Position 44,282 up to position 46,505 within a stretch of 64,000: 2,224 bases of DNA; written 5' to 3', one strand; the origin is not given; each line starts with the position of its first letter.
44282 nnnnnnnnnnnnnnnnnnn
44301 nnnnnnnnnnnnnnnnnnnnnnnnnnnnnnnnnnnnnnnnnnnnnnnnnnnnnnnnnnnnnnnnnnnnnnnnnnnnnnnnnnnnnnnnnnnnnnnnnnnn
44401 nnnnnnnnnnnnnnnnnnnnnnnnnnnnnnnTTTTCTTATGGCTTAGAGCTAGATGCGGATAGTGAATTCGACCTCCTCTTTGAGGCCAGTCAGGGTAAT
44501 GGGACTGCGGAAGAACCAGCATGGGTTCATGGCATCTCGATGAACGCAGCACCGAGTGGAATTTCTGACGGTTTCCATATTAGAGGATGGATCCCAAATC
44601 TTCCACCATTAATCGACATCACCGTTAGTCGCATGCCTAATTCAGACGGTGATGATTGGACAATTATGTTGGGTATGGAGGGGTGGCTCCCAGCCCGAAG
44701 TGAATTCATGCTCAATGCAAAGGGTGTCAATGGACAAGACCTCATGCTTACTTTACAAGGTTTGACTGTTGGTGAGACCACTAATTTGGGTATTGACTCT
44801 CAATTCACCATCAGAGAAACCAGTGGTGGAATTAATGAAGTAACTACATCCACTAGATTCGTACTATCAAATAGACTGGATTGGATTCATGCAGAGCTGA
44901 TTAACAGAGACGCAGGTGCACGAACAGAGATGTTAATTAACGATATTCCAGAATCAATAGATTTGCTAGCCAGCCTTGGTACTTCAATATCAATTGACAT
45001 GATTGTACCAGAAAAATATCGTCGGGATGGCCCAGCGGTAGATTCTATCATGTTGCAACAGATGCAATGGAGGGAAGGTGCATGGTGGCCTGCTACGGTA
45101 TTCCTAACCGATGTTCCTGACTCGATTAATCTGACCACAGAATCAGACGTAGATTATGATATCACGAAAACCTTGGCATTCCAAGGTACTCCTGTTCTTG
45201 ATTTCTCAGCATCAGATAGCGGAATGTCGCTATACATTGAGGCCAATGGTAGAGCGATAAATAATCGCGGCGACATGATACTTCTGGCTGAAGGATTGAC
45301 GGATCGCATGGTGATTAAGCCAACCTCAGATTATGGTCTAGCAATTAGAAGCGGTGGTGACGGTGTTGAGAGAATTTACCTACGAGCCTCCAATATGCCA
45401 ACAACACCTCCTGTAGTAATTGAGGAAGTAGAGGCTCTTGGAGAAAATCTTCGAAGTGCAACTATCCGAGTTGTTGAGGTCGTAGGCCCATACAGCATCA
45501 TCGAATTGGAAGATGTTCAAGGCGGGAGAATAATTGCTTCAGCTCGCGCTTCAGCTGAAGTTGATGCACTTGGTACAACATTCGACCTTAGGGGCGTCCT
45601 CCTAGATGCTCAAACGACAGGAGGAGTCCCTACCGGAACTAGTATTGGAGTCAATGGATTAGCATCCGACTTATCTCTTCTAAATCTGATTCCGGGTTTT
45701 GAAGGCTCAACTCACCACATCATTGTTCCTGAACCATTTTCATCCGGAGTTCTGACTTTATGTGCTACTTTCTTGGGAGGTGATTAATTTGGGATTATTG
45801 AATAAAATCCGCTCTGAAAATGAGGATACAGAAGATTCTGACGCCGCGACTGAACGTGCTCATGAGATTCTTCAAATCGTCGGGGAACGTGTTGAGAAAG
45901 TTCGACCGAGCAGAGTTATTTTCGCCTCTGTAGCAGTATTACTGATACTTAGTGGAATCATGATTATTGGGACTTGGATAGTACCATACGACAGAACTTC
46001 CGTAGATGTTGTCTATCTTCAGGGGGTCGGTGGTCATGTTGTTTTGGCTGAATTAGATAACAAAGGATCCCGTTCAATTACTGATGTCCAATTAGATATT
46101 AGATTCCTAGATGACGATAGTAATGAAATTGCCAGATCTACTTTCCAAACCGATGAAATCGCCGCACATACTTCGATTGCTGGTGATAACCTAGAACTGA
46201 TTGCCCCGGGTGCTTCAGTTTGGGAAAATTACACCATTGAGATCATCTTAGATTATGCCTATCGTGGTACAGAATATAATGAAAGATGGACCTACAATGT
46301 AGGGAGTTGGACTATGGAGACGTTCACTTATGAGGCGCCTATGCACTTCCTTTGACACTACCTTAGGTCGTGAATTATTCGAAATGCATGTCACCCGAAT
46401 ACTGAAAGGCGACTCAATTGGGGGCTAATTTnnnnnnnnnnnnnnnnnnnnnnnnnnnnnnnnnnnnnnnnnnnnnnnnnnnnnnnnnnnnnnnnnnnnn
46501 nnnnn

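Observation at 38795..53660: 15-kb co-directional locus of five giant envelope proteins centred on an S8 protease: candidate uncharacterised surface capture/degradation module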

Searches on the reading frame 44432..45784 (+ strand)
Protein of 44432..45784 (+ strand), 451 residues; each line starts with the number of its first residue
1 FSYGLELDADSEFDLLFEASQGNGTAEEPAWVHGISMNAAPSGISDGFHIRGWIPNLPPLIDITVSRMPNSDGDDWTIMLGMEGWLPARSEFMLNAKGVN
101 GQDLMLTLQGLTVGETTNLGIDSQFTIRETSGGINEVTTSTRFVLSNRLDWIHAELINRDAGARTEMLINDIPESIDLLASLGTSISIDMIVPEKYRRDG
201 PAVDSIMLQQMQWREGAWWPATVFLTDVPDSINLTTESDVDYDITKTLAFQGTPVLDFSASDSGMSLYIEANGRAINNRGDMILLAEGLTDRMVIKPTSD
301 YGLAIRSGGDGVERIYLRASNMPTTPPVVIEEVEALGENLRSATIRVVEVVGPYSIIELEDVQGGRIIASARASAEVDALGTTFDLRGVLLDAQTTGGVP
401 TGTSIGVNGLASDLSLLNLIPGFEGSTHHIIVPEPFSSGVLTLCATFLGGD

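Call 85: predict_structure(alignment_id=A8)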
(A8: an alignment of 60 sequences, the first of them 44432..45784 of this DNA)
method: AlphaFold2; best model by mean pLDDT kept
length: 451 residues; sequences in the alignment: 60
mean_pLDDT: 89.6   pTM: 0.88
mean pLDDT of the five models: 89.6, 89.1, 88.7, 88.0, 87.6
residues with pLDDT >= 90: 260; 70-90: 170; 50-70: 20; < 50: 1
segments of 3 or more residues with pLDDT < 50: none
pLDDT, mean of each block of 10 residues (from residue 1): 79 89 82 92 70 93 91 94 96 93 95 96 95 91 97 96 96 98 96 97 98 95 98 92 82 92 97 91 96 93 91 94 82 91 88 81 87 86 86 87 83 70 78 84 79 45
secondary structure, 60 per line:
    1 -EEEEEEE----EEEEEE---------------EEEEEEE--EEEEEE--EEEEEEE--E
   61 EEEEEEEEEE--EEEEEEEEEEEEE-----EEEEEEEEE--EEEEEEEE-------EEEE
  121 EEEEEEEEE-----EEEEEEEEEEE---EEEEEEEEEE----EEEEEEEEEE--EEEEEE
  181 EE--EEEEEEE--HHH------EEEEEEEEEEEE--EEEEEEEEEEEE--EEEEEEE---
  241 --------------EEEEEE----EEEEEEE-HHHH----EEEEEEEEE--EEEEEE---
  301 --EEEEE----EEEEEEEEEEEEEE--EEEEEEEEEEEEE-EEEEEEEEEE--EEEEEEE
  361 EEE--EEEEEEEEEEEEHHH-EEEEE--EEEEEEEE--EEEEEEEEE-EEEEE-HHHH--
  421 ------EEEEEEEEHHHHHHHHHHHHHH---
elements in order: E2-8 E13-18 E34-40 E43-48 E51-57 E60-70 E73-85 E91-99 E102-109 E117-129 E135-145 E149-158 E163-172 E175-182 E185-191 E203-214 E217-228 E231-237 E255-260 E265-271 H273-276 E281-289 E292-297 E303-307 E312-325 E328-340 E342-351 E354-363 E366-377 E382-386 E389-396 E399-407 E409-413 H415-418 E427-434 H435-448
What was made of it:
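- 44432..45784 (+): O2 domain C (aa 1005-1455). It is the most conserved part and is confidently modelled as about 35 beta strands plus a terminal helix. No solved structural neighbour was found. AlphaFold2 gives pLDDT 89.6 and pTM 0.88 (call 85).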

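Call 87: fold_search(model_id=the predicted structure, library=pdb)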
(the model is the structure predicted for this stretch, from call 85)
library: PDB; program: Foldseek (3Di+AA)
matches with E <= 10: 412; with E <= 0.001: 0
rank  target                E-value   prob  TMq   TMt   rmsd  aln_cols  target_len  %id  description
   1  5ixm_C                2.6e-02  0.10  0.12  0.11  27.2       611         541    8  The LPS Transporter LptDE from Yersinia pestis, core complex (released 2016-05-18)
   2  5ixm_E                4.9e-02  0.12  0.13  0.12  25.6       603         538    8  The LPS Transporter LptDE from Yersinia pestis, core complex (released 2016-05-18)
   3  8xcj_F                5.4e-02  0.07  0.10  0.10  37.8       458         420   11  Open State of central tail fiber of bacteriophage lambda upon binding to LamB (gpJ713-LamB complex) (released 2024-05-01)
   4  7ufs_A                6.0e-02  0.11  0.14  0.09  19.6       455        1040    7  Cryo-EM Structure of Bl_Man38B at 3.4 A (released 2022-11-16)
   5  5ixm_G                6.0e-02  0.08  0.12  0.11  26.7       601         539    8  The LPS Transporter LptDE from Yersinia pestis, core complex (released 2016-05-18)
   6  2dck                  7.9e-02  0.07  0.10  0.12  20.3       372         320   11  A tetragonal-lattice structure of alkaliphilic XynJ from Bacillus sp. 41M-1 (released 2007-03-20)
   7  4n4r_A                1.1e-01  0.08  0.13  0.12  24.9       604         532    7  Structure basis of lipopolysaccharide biogenesis (released 2014-06-25)
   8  5iva_A                1.3e-01  0.07  0.13  0.11  27.3       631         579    7  The LPS Transporter LptDE from Pseudomonas aeruginosa, core complex (released 2016-05-18)
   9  9cap_A                1.4e-01  0.10  0.13  0.06  20.1       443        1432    7  Structure of the LPD-3 complex (released 2025-04-23)
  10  9fz5_A                1.5e-01  0.04  0.10  0.07  28.2       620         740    7  Cryo-EM structure of LptDE-YedD complex from Escherichia Coli (released 2025-04-09)
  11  9h6g_A                1.8e-01  0.05  0.09  0.06  24.1       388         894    8  Inactive Bacteroides ovatus GH98 endoxylanase E361A in complex with arabino-xylooligosaccharide (released 2025-11-05)
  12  5x7o_A                1.8e-01  0.05  0.12  0.07  23.3       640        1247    8  Crystal structure of Paenibacillus sp. 598K alpha-1,6-glucosyltransferase (released 2017-07-26)
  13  7uft_A                2.0e-01  0.08  0.15  0.09  19.2       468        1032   10  Cryo-EM Structure of Bl_Man38C at 2.9 A (released 2022-11-16)
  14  5iv8_C                2.0e-01  0.05  0.13  0.11  26.5       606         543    8  The LPS Transporter LptDE from Klebsiella pneumoniae, core complex (released 2016-05-18)
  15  6kka_A                2.2e-01  0.04  0.09  0.11  21.7       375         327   11  Xylanase J mutant from Bacillus sp. 41M-1 (released 2019-09-04)
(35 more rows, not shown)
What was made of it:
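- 44432..45784 (+): The best Foldseek PDB hit has E 0.026 and TM ≤ 0.16 (call 87).
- Tried and rejected: Foldseek of domain C alone, run to obtain domain-level TM scores, still gave TM ≤ 0.16 (call 87).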

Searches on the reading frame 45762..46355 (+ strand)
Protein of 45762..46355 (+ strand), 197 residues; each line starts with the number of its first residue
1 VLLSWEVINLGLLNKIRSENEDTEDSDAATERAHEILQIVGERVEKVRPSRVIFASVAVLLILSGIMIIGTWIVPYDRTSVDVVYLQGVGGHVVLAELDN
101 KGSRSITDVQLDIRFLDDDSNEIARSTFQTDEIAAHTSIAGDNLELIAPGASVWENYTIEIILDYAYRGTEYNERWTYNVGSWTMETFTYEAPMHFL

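Call 4: search_protein_families(library=pfam, proteins=[window:45762-46355:+], max_evalue=0.1)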
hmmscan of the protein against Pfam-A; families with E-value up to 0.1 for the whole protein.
window:45762-46355:+ (197 aa): 1 family
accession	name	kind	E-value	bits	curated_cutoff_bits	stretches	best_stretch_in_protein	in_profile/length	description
PF12911.12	OppC_N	-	0.024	14.9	23.9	1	54-81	17-44/53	N-terminal TM domain of oligopeptide transport permease C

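Call 8: search_protein_families(library=ncbifam, proteins=[window:45762-46355:+], max_evalue=0.01)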
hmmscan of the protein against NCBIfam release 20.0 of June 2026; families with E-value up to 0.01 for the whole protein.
window:45762-46355:+ (197 aa): 2 families
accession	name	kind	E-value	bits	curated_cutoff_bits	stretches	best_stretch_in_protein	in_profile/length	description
NF038353.1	FxLYD_dom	domain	2.9e-05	23.9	23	1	92-137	4-49/71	FxLYD domain-containing protein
NF053671.1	bindosome_BasC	exception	0.0069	16.3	260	0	79-172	44-131/140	bindosome assembly system protein BasC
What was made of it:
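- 45789..46355 (+): O3 (188 aa from TTG). It has a charged cytoplasmic N-terminus, one TM helix and an extracellular Ig-like (FxLYD-type) domain of about 115 aa. It is the conserved partner of O2. NF038353 FxLYD_dom E 2.9e-5, 23.9 bits against a cutoff of 23 (call 8).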

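Call 98: search_solved_structures(query=A6, max_evalue=1)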
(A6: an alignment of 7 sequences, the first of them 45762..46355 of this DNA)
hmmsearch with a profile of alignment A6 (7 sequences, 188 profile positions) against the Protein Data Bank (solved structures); distinct sequences matched with E-value up to 1: 0.

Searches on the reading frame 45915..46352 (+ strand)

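Call 32: search_protein_families(library=pfam, proteins=[window:45915-46352:+], max_evalue=1)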
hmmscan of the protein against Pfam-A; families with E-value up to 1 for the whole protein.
window:45915-46352:+ (146 aa): 2 families
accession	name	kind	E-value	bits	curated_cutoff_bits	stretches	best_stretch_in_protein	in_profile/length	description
PF12911.12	OppC_N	-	0.046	14.1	23.9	1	4-30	18-44/53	N-terminal TM domain of oligopeptide transport permease C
PF11906.13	DUF3426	-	0.063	13.8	27.7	1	41-102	69-127/147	Protein of unknown function (DUF3426)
